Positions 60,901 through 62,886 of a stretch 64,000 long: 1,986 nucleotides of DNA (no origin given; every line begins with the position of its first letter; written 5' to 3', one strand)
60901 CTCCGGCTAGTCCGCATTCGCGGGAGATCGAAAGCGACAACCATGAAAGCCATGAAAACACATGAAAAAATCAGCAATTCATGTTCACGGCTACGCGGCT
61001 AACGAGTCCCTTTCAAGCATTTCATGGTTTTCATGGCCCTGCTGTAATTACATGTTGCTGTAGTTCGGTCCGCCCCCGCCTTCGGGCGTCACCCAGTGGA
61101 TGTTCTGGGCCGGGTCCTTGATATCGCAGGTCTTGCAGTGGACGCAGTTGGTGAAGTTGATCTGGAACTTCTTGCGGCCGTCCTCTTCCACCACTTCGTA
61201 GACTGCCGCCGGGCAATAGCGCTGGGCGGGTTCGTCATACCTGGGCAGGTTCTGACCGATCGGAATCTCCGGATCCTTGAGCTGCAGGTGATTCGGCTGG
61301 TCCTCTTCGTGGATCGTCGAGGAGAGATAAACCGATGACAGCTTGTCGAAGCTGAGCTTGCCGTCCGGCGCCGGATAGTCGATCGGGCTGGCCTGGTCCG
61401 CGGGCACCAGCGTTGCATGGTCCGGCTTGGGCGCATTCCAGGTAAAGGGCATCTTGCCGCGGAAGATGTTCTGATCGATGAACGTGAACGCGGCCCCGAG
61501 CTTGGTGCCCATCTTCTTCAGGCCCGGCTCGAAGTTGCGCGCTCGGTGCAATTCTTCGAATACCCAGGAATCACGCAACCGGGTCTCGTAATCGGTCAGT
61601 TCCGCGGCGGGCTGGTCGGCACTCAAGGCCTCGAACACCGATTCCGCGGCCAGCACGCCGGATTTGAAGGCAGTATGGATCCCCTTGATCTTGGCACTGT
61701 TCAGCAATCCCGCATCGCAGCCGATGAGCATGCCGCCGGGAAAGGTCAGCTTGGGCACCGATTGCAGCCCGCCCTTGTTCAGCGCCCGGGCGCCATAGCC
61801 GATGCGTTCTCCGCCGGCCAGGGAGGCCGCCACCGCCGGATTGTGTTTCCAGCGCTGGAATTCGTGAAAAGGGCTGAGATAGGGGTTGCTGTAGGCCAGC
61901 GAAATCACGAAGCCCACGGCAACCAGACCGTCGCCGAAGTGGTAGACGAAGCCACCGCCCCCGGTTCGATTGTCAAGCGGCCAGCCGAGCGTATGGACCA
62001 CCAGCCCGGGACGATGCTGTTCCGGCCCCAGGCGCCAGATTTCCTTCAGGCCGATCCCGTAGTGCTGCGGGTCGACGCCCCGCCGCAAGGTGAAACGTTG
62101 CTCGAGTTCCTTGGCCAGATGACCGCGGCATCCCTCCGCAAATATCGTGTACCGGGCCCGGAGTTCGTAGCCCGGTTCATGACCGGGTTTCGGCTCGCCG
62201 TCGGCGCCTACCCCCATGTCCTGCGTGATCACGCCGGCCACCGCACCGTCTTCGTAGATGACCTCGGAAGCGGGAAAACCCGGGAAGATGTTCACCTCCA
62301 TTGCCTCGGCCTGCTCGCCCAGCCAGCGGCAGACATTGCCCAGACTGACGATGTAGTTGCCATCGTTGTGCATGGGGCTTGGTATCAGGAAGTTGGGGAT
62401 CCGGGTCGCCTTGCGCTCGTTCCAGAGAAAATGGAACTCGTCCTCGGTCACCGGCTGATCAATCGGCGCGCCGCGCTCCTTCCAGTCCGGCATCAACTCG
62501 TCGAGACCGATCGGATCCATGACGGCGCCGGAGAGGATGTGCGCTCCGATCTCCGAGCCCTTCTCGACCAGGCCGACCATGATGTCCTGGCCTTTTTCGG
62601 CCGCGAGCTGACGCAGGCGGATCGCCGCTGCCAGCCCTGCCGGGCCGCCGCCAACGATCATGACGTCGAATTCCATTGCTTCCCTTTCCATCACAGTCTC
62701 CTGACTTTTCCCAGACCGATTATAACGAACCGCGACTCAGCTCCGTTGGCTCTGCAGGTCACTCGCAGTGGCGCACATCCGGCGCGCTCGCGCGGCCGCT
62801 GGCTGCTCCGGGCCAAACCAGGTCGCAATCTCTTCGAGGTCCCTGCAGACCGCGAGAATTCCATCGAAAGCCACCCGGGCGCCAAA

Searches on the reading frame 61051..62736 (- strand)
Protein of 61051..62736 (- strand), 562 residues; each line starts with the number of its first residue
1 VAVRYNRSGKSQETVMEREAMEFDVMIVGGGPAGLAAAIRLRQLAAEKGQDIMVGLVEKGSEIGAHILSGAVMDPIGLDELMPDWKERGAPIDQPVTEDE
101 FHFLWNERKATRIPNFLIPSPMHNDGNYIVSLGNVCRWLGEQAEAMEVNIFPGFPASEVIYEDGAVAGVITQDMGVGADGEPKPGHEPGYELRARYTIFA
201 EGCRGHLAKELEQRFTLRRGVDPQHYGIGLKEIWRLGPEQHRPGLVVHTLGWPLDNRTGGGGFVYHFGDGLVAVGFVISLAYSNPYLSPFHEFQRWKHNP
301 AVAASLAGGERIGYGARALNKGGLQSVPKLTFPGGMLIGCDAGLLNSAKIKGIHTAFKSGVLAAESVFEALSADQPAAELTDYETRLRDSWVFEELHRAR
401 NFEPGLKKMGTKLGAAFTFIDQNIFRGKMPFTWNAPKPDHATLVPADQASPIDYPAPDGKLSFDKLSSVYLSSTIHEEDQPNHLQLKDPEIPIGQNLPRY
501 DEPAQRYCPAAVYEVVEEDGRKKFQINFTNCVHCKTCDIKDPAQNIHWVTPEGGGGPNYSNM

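Call 62: search_protein_families(library=pfam, proteins=[window:61051-62736:-], max_evalue=0.0001)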
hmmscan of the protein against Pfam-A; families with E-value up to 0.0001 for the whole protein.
window:61051-62736:- (562 aa): 7 families
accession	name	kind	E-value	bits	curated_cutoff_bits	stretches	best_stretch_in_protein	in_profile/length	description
PF05187.19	Fer4_ETF_QO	-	1.3e-48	163.9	24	1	459-560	1-104/104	Electron transfer flavoprotein-ubiquinone oxidoreductase, 4Fe-4S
PF21162.3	ETFQO_UQ-bd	-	3.2e-39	133.8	27.7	1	226-319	1-96/96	ETF-QO, ubiquinone-binding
PF00890.30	FAD_binding_2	-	9.7e-09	35.3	20.4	0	101-213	110-214/414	FAD binding domain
PF01266.30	DAO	-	1.6e-06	28.4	27.9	0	24-65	1-36/353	FAD dependent oxidoreductase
PF13450.12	NAD_binding_8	-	1.1e-05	26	21.9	1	27-72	1-40/68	NAD(P)-binding Rossmann-like domain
PF01494.25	FAD_binding_3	-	1.5e-05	24.8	22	0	23-43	2-22/349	FAD binding domain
PF07992.20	Pyr_redox_2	-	4.3e-05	23.5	26.1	1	23-53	1-27/291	Pyridine nucleotide-disulphide oxidoreductase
